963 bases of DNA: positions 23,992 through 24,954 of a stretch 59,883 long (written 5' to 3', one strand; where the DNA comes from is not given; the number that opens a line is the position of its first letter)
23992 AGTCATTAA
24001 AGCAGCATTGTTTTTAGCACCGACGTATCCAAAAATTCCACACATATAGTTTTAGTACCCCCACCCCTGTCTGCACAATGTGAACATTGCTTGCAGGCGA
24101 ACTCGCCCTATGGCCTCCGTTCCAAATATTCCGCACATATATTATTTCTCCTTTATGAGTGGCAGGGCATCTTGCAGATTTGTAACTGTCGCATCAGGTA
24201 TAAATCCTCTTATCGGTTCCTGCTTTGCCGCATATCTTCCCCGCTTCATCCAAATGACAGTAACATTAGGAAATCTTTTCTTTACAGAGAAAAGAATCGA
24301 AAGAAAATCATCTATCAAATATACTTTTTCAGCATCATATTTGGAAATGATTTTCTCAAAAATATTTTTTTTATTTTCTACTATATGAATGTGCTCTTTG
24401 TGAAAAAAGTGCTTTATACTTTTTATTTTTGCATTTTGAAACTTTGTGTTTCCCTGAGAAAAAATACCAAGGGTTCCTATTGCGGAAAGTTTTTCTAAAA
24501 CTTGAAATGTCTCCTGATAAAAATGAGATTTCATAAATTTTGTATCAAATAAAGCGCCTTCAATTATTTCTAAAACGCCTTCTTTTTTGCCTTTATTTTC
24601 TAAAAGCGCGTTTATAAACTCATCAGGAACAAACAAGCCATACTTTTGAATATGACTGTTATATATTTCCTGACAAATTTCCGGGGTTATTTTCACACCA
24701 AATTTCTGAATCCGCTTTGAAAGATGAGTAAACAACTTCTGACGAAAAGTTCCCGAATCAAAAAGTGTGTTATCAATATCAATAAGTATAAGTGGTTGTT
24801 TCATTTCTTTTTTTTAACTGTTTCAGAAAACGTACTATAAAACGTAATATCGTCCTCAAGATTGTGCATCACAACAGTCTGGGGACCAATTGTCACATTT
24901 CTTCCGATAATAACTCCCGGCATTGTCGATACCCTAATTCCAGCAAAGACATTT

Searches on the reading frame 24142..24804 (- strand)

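Call 89: search_protein_families(library=pfam, proteins=[window:24142-24804:-], max_evalue=0.001)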
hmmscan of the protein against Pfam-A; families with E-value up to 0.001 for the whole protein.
window:24142-24804:- (220 aa): 2 families
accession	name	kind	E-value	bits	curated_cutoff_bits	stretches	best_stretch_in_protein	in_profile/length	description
PF00702.32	Hydrolase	-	2.1e-05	25.4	26.4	1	5-166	3-179/191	haloacid dehalogenase-like hydrolase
PF13419.12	HAD_2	-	0.00034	21.2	23.8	1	6-137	1-125/178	Haloacid dehalogenase-like hydrolase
